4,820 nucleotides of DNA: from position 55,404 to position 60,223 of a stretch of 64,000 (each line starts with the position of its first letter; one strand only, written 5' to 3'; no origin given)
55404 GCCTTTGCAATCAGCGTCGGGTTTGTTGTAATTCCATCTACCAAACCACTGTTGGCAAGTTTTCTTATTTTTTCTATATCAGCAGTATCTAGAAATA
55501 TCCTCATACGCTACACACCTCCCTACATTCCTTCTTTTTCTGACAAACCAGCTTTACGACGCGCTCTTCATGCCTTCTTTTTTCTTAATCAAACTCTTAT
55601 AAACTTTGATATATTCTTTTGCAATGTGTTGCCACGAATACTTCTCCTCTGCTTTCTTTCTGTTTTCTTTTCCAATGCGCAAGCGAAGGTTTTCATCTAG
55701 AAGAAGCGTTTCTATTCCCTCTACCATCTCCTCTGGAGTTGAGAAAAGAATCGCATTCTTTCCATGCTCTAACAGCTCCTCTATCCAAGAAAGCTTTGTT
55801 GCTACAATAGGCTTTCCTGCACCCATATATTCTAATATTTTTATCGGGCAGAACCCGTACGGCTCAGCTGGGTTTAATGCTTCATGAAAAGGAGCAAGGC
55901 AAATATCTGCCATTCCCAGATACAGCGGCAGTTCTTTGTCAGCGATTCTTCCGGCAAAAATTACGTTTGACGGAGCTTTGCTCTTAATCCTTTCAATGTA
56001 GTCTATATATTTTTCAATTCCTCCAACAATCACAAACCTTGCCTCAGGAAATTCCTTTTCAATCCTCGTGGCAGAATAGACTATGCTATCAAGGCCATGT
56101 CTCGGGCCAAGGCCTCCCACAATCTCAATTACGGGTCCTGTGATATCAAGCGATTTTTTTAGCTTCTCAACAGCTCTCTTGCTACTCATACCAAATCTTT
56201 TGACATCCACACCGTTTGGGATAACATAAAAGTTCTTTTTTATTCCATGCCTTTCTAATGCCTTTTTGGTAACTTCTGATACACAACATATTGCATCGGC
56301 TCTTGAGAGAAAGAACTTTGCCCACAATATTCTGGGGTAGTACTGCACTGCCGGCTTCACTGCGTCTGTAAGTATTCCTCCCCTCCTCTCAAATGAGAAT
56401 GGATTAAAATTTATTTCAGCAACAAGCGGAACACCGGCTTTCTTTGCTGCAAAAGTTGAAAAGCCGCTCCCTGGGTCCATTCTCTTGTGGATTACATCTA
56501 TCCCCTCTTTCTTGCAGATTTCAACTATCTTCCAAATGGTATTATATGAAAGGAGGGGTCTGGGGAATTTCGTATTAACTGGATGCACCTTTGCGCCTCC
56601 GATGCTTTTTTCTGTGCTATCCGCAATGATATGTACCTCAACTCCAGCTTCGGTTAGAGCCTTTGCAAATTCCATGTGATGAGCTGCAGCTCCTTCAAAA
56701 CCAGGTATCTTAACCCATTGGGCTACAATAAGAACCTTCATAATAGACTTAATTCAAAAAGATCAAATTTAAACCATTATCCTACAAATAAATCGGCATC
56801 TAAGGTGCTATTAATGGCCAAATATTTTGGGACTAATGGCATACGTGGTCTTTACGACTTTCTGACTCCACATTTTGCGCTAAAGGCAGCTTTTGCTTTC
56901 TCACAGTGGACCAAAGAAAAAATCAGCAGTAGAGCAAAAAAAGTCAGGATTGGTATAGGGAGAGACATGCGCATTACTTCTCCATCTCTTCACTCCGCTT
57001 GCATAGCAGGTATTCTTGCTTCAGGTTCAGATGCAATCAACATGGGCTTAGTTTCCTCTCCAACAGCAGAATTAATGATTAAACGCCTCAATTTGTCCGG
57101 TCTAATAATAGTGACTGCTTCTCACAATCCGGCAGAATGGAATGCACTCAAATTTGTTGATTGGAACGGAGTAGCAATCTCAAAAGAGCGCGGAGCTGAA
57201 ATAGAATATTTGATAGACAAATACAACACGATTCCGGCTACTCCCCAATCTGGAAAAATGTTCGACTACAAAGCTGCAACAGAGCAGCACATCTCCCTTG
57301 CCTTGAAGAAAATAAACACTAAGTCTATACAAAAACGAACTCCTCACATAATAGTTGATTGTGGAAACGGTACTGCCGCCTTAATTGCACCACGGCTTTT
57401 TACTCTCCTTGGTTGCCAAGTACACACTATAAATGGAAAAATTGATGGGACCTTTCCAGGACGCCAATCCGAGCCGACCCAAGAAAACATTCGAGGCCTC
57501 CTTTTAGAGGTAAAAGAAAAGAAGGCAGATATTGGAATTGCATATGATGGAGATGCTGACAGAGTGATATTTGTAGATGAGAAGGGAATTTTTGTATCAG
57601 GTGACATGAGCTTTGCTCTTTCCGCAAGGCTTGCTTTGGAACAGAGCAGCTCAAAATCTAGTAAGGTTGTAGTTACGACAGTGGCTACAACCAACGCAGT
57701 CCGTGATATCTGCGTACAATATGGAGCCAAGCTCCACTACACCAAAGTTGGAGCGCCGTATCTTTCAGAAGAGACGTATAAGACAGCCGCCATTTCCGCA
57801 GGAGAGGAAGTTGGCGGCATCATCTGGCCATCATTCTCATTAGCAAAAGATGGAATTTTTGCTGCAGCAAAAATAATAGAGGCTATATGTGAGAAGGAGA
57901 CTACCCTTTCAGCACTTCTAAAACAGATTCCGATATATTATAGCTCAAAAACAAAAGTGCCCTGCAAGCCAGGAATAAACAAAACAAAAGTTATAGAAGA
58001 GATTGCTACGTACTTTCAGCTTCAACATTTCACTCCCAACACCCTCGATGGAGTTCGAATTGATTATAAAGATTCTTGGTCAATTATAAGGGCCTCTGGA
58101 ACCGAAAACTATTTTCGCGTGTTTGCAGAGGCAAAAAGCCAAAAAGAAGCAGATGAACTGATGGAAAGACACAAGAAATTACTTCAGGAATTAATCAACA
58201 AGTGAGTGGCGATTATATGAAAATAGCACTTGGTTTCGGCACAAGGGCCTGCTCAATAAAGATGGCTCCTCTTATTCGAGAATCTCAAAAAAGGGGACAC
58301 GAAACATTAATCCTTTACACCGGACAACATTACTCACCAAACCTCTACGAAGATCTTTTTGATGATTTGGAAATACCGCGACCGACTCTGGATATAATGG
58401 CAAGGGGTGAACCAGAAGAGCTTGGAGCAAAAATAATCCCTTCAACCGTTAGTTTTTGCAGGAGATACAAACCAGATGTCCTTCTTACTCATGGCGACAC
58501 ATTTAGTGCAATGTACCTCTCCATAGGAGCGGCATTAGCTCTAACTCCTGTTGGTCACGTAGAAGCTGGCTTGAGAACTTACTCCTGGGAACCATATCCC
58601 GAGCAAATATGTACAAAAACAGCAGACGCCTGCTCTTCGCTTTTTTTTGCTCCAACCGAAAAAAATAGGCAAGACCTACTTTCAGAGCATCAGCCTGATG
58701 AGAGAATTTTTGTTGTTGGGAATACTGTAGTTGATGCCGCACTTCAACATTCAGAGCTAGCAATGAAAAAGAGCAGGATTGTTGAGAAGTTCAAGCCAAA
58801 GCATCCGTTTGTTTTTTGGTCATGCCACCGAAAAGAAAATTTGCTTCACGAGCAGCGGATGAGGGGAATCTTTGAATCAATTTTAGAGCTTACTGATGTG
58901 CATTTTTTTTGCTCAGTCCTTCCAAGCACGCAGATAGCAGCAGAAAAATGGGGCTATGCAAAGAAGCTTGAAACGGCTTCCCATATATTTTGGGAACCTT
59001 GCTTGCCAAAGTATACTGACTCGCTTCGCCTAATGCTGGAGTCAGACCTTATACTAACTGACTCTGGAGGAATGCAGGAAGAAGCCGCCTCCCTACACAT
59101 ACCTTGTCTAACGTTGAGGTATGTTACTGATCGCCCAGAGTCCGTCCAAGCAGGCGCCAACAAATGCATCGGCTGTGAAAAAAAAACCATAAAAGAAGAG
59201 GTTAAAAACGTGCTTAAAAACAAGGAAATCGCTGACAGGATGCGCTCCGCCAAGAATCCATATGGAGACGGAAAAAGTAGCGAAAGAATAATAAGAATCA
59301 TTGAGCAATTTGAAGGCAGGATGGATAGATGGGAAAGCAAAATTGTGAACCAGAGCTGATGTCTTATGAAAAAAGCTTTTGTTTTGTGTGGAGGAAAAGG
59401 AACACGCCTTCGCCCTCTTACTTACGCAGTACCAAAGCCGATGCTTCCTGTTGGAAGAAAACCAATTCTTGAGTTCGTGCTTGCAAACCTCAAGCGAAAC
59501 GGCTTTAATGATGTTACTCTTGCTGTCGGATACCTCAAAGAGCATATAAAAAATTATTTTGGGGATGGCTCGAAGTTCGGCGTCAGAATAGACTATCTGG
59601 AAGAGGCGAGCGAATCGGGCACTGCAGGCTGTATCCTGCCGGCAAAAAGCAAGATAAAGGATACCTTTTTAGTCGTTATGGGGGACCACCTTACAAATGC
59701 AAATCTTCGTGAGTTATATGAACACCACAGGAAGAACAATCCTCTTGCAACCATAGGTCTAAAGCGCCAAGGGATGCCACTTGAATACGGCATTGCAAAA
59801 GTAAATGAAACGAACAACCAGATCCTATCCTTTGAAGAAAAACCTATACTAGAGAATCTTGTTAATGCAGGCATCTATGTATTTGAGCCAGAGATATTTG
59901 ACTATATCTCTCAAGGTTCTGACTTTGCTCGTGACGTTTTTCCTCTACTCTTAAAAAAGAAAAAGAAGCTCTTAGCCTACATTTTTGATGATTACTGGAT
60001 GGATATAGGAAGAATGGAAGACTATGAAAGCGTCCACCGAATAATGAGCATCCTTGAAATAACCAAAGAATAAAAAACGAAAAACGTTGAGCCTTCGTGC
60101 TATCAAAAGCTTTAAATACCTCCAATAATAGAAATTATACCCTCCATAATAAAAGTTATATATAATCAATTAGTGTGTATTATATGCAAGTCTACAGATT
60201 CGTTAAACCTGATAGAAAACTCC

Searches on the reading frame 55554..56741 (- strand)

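Call 3: search_protein_families(library=ncbifam, proteins=[window:55554-56741:-], max_evalue=0.00001)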
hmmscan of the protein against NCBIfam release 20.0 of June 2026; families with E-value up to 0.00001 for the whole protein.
window:55554-56741:- (395 aa): 22 families
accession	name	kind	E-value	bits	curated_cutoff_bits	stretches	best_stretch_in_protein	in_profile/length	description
TIGR04063.1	stp3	hypoth_equivalog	6.8e-29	101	442.05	1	72-385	84-396/397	TIGR04063 family PEP-CTERM/XrtA system glycosyltransferase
TIGR04047.1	MSMEG_0565_glyc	hypoth_equivalog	7.1e-27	94.5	259.85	1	146-382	137-372/373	MSMEG_0565 family glycosyltransferase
NF053513.1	Gtran_IagA_BgsA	equivalog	7.5e-19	67.9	460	1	140-385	98-332/333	LTA glycolipid anchor biosynthesis glycosyltransferase, IagA/BgsA family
TIGR03999.1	thiol_BshA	equivalog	7.7e-19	67.9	273.7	1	142-385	139-374/375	N-acetyl-alpha-D-glucosaminyl L-malate synthase BshA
NF038295.1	EPS_HpsP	equivalog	1.3e-18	67.2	550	1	139-385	146-388/388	hormogonium polysaccharide biosynthesis glycosyltransferase HpsP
TIGR04157.1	glyco_rSAM_CFB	subfamily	1.6e-18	66.9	400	1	143-381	165-406/406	TIGR04157 family glycosyltransferase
NF038229.1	Glyco4_Geo_Pelo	equivalog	7e-18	64.7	400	1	145-385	107-337/338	GPMC system family 4 glycosyltransferase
NF049988.1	MGlcDAGSynMgs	equivalog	2.7e-17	63.2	400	1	74-388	80-391/398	alpha-monoglucosyldiacylglycerol synthase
NF047676.1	TeichurnBiosyTuaH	equivalog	3.9e-17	62.2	550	1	145-379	156-382/384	teichuronic acid biosynthesis protein TuaH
NF007640.0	PRK10307.1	subfamily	4.7e-16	58.7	276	1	142-383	166-406/411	WcaI family glycosyltransferase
TIGR02149.1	glgA_Coryne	subfamily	5.5e-13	48.8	302.4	1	145-384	142-390/391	glycogen synthase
TIGR03088.1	stp2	hypoth_equivalog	2.9e-12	46.3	409.05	1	171-384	162-373/374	TIGR03088 family PEP-CTERM/XrtA system glycosyltransferase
NF041010.1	glycosy_Agl16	equivalog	2.9e-12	46.1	575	1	144-384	130-351/352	glycosylation protein Agl16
NF049987.1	DaglGlyslTfaseDgs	equivalog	1.1e-11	44.3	500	1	145-388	99-331/332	processive diacylglycerol alpha-glucosyltransferase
NF041876.1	EPS_EpsE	equivalog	3.1e-11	43.1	400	1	166-375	183-387/389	exopolysaccharide biosynthesis GT4 family glycosyltransferase EpsE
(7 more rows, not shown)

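Call 4: search_protein_families(library=pfam, proteins=[window:55554-56741:-], max_evalue=0.00001)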
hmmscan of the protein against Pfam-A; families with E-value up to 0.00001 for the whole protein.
window:55554-56741:- (395 aa): 6 families
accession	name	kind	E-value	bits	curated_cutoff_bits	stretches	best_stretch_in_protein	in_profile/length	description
PF13439.12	Glyco_transf_4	-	1.1e-24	87.8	28.5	1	17-182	3-170/170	Glycosyltransferase Family 4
PF00534.26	Glycos_transf_1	-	3.2e-22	79.3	26.4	1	201-362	14-171/172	Glycosyl transferases group 1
PF13692.12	Glyco_trans_1_4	-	3.3e-22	79.7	27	1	203-349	2-142/142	Glycosyl transferases group 1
PF13524.12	Glyco_trans_1_2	-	3.1e-16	60.1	25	1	229-378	10-143/144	Glycosyl transferase-like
PF13579.12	Glyco_trans_4_4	-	3.9e-16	60.2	29.7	1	17-177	2-158/158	Glycosyl transferase 4-like domain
PF13477.12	Glyco_trans_4_2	-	1.3e-06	29.1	23.4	1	19-107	10-103/139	Glycosyl transferase 4-like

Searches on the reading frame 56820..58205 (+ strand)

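Call 3: search_protein_families(library=ncbifam, proteins=[window:56820-58205:+], max_evalue=0.00001)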
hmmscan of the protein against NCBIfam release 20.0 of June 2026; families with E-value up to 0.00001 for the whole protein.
window:56820-58205:+ (461 aa): 6 families
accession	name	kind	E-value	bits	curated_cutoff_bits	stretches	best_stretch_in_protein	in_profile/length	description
TIGR03990.1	Arch_GlmM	equivalog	2.7e-135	451.7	439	1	1-453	2-442/444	phosphoglucosamine mutase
TIGR01455.1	glmM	equivalog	2.8e-73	247.1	447.55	1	3-450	1-435/442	phosphoglucosamine mutase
NF007088.0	PRK09542.1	equivalog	2.9e-62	211.1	618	1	17-452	27-450/456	phosphomannomutase/phosphoglucomutase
NF046027.1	PhglucPhmanMutPgmG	equivalog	6.5e-58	196.5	600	1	37-454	40-449/460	phosphoglucomutase/phosphomannomutase PgmG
NF011943.0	PRK15414.1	subfamily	2.6e-35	122.3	801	1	42-460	39-455/456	phosphomannomutase CpsG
NF005737.0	PRK07564.1-1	equivalog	3.9e-12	45.5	378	1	72-369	81-402/543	alpha-D-glucose phosphate-specific phosphoglucomutase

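Call 4: search_protein_families(library=pfam, proteins=[window:56820-58205:+], max_evalue=0.00001)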
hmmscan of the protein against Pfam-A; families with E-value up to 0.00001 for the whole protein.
window:56820-58205:+ (461 aa): 4 families
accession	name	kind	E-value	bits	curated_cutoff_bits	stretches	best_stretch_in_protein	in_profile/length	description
PF02878.22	PGM_PMM_I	-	2.8e-33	115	22.5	1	1-135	2-134/138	Phosphoglucomutase/phosphomannomutase, alpha/beta/alpha domain I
PF02879.22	PGM_PMM_II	-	5.9e-24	85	29.3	1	156-256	2-103/103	Phosphoglucomutase/phosphomannomutase, alpha/beta/alpha domain II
PF02880.22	PGM_PMM_III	-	6.5e-21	75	20.7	1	261-370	2-111/115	Phosphoglucomutase/phosphomannomutase, alpha/beta/alpha domain III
PF00408.26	PGM_PMM_IV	-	1.5e-10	41.4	23.1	1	393-450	13-64/68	Phosphoglucomutase/phosphomannomutase, C-terminal domain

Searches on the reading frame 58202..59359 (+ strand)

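Call 3: search_protein_families(library=ncbifam, proteins=[window:58202-59359:+], max_evalue=0.00001)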
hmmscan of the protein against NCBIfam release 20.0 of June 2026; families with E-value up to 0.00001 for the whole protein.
window:58202-59359:+ (385 aa): 2 families
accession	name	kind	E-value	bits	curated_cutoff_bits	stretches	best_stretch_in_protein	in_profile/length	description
TIGR00236.1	wecB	equivalog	6.6e-91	305.2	210.15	1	6-368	1-363/366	non-hydrolyzing UDP-N-acetylglucosamine 2-epimerase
TIGR03568.1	NeuC_NnaA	equivalog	2.3e-17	63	235.9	1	7-367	2-365/365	UDP-N-acetylglucosamine 2-epimerase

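Call 4: search_protein_families(library=pfam, proteins=[window:58202-59359:+], max_evalue=0.00001)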
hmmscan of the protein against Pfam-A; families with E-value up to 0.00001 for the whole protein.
window:58202-59359:+ (385 aa): 1 family
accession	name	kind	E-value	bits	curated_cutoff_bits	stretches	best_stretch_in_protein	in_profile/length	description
PF02350.25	Epimerase_2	-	1.6e-79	267.7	30.6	1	30-368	5-347/347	UDP-N-acetylglucosamine 2-epimerase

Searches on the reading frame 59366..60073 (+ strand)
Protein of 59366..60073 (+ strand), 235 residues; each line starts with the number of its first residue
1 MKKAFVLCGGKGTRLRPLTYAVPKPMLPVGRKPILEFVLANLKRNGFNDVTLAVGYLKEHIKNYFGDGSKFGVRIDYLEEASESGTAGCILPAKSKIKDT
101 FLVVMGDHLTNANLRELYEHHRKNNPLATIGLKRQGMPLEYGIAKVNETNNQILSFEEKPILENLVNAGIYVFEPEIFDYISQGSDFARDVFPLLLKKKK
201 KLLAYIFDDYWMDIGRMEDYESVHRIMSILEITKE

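Call 3: search_protein_families(library=ncbifam, proteins=[window:59366-60073:+], max_evalue=0.00001)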
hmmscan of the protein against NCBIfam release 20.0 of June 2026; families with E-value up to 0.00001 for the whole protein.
window:59366-60073:+ (235 aa): 29 families (the best 25 are shown)
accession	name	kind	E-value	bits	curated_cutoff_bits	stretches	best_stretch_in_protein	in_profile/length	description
NF052502.1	man1P_GTase_Rv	exception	6.2e-50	170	440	1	3-220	2-223/352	mannose-1-phosphate guanylyltransferase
TIGR03992.1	Arch_glmU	subfamily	2e-47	162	292.1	1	3-219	2-219/393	bifunctional sugar-1-phosphate nucleotidylyltransferase/acetyltransferase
TIGR01208.1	rmlA_long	equivalog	2.1e-41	142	320.25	1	3-227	1-234/353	glucose-1-phosphate thymidylyltransferase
NF049965.1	GlMnHpPGnyltfHddC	equivalog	1.1e-40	139.6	300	1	3-223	2-217/221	D-glycero-D-manno-heptose 1-phosphate guanosyltransferase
NF045761.1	NAMPUrTaseMurU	equivalog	1.3e-35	123.3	250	1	3-224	2-224/226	N-acetylmuramate alpha-1-phosphate uridylyltransferase MurU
NF041313.1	UDPGP_AglF_Halo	equivalog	1.7e-33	116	400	1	3-225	2-232/234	UTP--glucose-1-phosphate uridylyltransferase AglF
NF003670.0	PRK05293.1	equivalog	7.8e-27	94.2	470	1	4-220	7-251/382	glucose-1-phosphate adenylyltransferase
TIGR02091.1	glgC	equivalog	8.8e-27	94.1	424.9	1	4-220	3-252/364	glucose-1-phosphate adenylyltransferase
TIGR02623.1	G1P_cyt_trans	equivalog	1.2e-26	93.7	300.25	2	79-222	99-240/255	glucose-1-phosphate cytidylyltransferase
NF041173.1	Sug_nt_acttase_Thmprot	equivalog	2.2e-24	86.2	600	1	3-219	2-219/405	bifunctional sugar-1-phosphate nucleotidylyltransferase/acetyltransferase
TIGR01207.1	rmlA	equivalog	1.5e-21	76.8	360.65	1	3-183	1-185/286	glucose-1-phosphate thymidylyltransferase RfbA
TIGR01099.1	galU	equivalog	4.6e-20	72.3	326.8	2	2-66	2-66/261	UTP--glucose-1-phosphate uridylyltransferase GalU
NF002772.0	PRK02862.1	equivalog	7.1e-20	71.1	537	1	166-220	208-265/429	glucose-1-phosphate adenylyltransferase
NF012024.0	PRK15480.1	equivalog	2e-16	60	588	1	2-179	4-185/292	glucose-1-phosphate thymidylyltransferase RfbA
NF001947.0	PRK00725.1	subfamily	3.9e-15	55.5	470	1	4-220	19-280/426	glucose-1-phosphate adenylyltransferase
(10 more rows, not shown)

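Call 4: search_protein_families(library=pfam, proteins=[window:59366-60073:+], max_evalue=0.00001)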
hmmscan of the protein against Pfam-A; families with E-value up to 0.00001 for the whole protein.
window:59366-60073:+ (235 aa): 2 families
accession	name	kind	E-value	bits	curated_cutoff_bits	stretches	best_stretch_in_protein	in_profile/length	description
PF00483.29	NTP_transferase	-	9e-53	179.8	21.2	1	3-225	1-240/245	Nucleotidyl transferase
PF12804.13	NTP_transf_3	-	5.2e-11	43.4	27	1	4-130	1-120/160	MobA-like NTP transferase domain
